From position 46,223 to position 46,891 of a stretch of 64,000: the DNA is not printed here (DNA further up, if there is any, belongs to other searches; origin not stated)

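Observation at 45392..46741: Three co-oriented small unknown genes, two of them paralogs, attached to the R-M operon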

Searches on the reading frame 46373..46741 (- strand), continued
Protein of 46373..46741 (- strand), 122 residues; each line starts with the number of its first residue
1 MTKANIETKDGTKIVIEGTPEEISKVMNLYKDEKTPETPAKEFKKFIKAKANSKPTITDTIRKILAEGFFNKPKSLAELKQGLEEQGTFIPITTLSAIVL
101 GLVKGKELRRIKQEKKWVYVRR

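Call 75: search_protein_families(library=phrogs, proteins=[window:46373-46741:-, L009:6193-6447:+, L036:2565-3344:+, L006:8855-9646:+, L001:8909-9658:+], max_evalue=0.01)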
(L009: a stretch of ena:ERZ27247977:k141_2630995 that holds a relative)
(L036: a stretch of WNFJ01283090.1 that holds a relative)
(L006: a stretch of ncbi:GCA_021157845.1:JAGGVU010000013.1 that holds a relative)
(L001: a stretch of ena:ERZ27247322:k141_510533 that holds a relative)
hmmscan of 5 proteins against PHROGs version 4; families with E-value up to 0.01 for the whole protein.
window:46373-46741:- (122 aa): 0 families

L009:6193-6447:+ (84 aa): 1 family
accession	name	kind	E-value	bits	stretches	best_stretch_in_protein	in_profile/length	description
phrog_5061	-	unknown function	0.0092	17.3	0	22-63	21-61/163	-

L036:2565-3344:+ (259 aa): 0 families

L006:8855-9646:+ (263 aa): 0 families

L001:8909-9658:+ (249 aa): 1 family
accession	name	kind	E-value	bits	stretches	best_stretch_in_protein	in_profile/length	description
phrog_13168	-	head and packaging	0.0039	18.2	1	32-80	64-112/121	terminase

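Call 76: search_protein_families(library=padloc, proteins=[L036:2565-3344:+, L042:3073-3864:+, L006:8855-9646:+, L038:8668-9549:+, L001:8909-9658:+, L053:1408-2229:+, L019:8363-9229:+, L009:6193-6447:+, L055:2398-3135:+, L064:2106-2972:+], max_evalue=0.01)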
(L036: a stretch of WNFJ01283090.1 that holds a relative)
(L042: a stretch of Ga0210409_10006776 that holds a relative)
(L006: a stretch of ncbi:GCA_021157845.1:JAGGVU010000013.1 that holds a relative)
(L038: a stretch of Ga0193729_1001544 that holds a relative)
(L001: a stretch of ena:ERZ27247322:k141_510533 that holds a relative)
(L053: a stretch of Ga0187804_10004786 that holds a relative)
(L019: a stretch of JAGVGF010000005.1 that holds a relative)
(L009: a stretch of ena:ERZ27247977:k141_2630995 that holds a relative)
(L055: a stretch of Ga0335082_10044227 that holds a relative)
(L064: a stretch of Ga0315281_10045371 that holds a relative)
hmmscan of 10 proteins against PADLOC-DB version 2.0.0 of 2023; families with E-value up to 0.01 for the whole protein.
L036:2565-3344:+ (259 aa): 0 families

L042:3073-3864:+ (263 aa): 0 families

L006:8855-9646:+ (263 aa): 3 families
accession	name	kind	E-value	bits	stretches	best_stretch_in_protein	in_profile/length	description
PDLC04869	PDC-S05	-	4.1e-12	43.9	1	131-245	186-296/306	-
PDLC04879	PDC-S05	-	8.7e-12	43.1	1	119-241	162-277/285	-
PDLC04901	PDC-S09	-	0.00046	18.9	1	8-107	13-106/126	-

L038:8668-9549:+ (293 aa): 3 families
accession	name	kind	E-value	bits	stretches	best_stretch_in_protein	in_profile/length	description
PDLC04869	PDC-S05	-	4.3e-12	43.8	1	155-268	181-289/306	-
PDLC04879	PDC-S05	-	1.2e-09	36.1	1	155-267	168-274/285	-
PDLC02614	DrmC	-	0.00069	17.4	1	186-250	53-116/153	DrmC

L001:8909-9658:+ (249 aa): 0 families

L053:1408-2229:+ (273 aa): 1 family
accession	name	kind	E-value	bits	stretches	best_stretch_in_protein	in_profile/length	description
PDLC04340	PDC-M03A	-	0.0057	14.2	1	101-179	15-86/280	-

L019:8363-9229:+ (288 aa): 0 families

L009:6193-6447:+ (84 aa): 0 families

L055:2398-3135:+ (245 aa): 0 families

L064:2106-2972:+ (288 aa): 0 families
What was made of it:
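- The effector is replaced by a PLD-like nuclease domain in relatives (call 76).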

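Call 95: search_dna_similar(query=window:46373-46741:-, collection=plasmids, mode=protein, max_evalue=0.001, max_rows=15)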
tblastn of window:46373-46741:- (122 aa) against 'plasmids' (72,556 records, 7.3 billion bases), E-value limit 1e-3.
No match.

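Call 96: search_dna_similar(query=window:46373-46741:-, collection=phages, mode=protein, max_evalue=0.001, max_rows=15)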
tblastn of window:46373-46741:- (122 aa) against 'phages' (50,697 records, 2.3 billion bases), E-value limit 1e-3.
No match.
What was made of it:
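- No A homologue was found by tblastn in 72,556 plasmids or 50,697 phage records (calls 95, 96).
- Tried and rejected: tblastn of A. No match in 72,556 plasmids or 50,697 phage records (calls 95, 96).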

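Call 100: search_solved_structures(query=A1, max_evalue=1)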
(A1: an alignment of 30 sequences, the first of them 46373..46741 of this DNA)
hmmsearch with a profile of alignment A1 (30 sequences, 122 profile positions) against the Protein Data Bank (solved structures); distinct sequences matched with E-value up to 1: 7.
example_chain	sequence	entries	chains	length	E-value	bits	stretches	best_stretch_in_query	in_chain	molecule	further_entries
1j22_A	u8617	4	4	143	0.012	19.3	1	9-79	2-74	ATP-dependent RNA helicase, putative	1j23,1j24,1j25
21dz_A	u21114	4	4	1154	0.03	18.1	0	9-110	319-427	CRISPR-associated endonuclease Cas9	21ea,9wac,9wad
7udj_H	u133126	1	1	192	0.44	14.3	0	14-39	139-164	De novo designed helical repeat protein RPB_PEW3_R4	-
9gxw_A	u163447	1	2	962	0.93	13.2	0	11-33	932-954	UvrABC system protein A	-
9gxk_A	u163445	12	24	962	0.93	13.2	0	11-33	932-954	UvrABC system protein A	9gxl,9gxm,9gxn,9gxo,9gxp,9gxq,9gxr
2fu2_A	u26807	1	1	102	0.94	13.2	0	57-101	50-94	Hypothetical protein SPy2152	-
9gxu_A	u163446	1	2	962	0.95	13.2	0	11-33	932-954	UvrABC system protein A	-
